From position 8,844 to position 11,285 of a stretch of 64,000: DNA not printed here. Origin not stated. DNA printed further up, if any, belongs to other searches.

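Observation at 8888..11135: VWA(out)-TM-FHA(in) membrane protein with a leader stem that pairs its own ribosome-binding site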

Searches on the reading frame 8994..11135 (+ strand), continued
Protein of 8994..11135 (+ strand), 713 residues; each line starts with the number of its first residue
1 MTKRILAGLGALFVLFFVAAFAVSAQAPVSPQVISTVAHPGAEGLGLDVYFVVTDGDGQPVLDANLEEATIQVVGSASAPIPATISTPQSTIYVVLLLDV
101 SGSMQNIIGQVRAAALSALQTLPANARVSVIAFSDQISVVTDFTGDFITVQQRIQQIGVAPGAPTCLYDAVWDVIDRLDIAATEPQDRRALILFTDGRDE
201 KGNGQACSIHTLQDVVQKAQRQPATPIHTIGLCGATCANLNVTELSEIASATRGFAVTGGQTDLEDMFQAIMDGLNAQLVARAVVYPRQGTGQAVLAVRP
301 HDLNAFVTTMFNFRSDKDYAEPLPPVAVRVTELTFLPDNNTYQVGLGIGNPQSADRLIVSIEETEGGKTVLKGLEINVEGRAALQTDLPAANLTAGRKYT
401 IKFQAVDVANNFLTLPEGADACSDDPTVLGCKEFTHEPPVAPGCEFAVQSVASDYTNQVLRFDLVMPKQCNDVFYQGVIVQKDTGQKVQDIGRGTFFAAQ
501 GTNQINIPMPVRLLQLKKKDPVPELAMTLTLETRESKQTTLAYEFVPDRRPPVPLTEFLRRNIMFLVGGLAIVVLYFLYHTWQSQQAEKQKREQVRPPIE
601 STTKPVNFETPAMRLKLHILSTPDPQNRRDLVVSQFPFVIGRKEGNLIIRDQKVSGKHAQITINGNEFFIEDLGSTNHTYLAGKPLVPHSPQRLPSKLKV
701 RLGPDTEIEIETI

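Call 57: search_protein_families(library=pfam, proteins=[L077:84-5060:+, L077:5132-5809:+, L077:8170-10137:+, L077:10103-11377:+, L009:8142-10163:+, L009:10188-11927:+, L009:11955-13991:+], max_evalue=0.001)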
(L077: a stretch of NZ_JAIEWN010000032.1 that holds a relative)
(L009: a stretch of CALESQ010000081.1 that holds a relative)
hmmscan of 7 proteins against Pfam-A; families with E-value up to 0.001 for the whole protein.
L077:84-5060:+ (1658 aa): 20 families
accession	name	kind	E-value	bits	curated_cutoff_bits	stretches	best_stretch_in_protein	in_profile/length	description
PF01580.24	FtsK_SpoIIIE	-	5.3e-96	320.8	24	5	675-862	12-220/221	FtsK/SpoIIIE family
PF13401.12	AAA_22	-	1.3e-23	84.2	27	1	1317-1454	5-127/130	AAA domain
PF05729.18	NACHT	-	9.4e-16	58.5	26.7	1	1320-1421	3-99/167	NACHT domain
PF25199.1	nSTAND_NTPase5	-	9.7e-12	45.4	34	0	375-455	45-121/145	Novel STAND NTPase 5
PF04665.18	Pox_A32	-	6.3e-10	39.4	22.8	0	373-408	15-46/242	Poxvirus A32 protein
PF00005.33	ABC_tran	-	1.1e-09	39.4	25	0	368-413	7-51/137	ABC transporter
PF20703.3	nSTAND1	-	3.3e-09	37.3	27.1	0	363-510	24-146/379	Novel STAND NTPase 1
PF20720.3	nSTAND3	-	5.8e-09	36.3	27.2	0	370-401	16-48/155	Novel STAND NTPase 3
PF10412.15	TrwB_AAD_bind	-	1.4e-08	34.5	20.5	0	696-724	9-37/387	Type IV secretion-system coupling protein DNA-binding domain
PF01935.23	DUF87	-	1.6e-08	35.4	23.2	0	377-413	29-62/220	Helicase HerA, central domain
PF13245.12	AAA_19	-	1.6e-08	35.3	25.1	0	368-415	8-53/134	AAA domain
PF13555.12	AAA_29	-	3.4e-08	33.5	27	0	18-39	19-39/61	P-loop containing region of AAA domain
PF13191.12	AAA_16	-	4.3e-08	34.3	32.6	0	372-489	25-124/167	AAA ATPase domain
PF24883.2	NPHP3_N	-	1.5e-07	32.2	24.8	0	373-453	24-97/164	Nephrocystin 3, N-terminal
PF06414.18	Zeta_toxin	-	2.3e-07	30.9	22.3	0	698-723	12-37/199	Zeta toxin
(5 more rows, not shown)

L077:5132-5809:+ (225 aa): 0 families

L077:8170-10137:+ (655 aa): 0 families

L077:10103-11377:+ (424 aa): 4 families
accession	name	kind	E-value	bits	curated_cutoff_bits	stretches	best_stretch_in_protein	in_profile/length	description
PF00069.31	Pkinase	-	5.1e-24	85.5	31.7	1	92-340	36-257/263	Protein kinase domain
PF07714.23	PK_Tyr_Ser-Thr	-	4.4e-15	56.1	23.1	1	142-344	65-258/258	Protein tyrosine and serine/threonine kinase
PF17667.7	Pkinase_fungal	-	4.2e-05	22.9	24.1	1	190-242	296-346/387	Fungal protein kinase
PF03109.22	ABC1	-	0.0007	19.2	22.9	0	146-243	135-222/244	ABC1 atypical kinase-like domain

L009:8142-10163:+ (673 aa): 3 families
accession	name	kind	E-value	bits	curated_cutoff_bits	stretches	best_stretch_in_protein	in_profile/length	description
PF00498.31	FHA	-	4.3e-17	62.7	20.7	1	554-621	1-67/67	FHA domain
PF16697.10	Yop-YscD_cpl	-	7.3e-12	45.8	33.2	1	546-629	11-92/94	Inner membrane component of T3SS, cytoplasmic domain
PF13768.12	VWA_3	-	0.00076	20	27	0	211-280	88-153/155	von Willebrand factor type A domain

L009:10188-11927:+ (579 aa): 3 families
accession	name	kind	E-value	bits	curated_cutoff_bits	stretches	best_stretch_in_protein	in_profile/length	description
PF13672.11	PP2C_2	-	3.1e-14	53.5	24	1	21-240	7-184/209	Protein phosphatase 2C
PF00481.26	PP2C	-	8.8e-13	48.9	20.3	1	24-155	13-144/255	Protein phosphatase 2C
PF07228.17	SpoIIE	-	6.7e-09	36.4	25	1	215-275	118-191/192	Stage II sporulation protein E (SpoIIE)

L009:11955-13991:+ (678 aa): 2 families
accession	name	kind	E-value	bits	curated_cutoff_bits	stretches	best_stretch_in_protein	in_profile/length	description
PF15902.12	Sortilin-Vps10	-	2.9e-11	43.2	33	1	208-263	3-60/446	Sortilin, neurotensin receptor 3,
PF02012.26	BNR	-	5.4e-08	32.1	27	0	85-95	1-11/12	BNR/Asp-box repeat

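Call 91: search_protein_families(library=padloc, proteins=[window:8994-11135:+], max_evalue=0.001)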
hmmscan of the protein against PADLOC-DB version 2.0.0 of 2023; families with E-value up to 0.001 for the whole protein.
window:8994-11135:+ (713 aa): 0 families
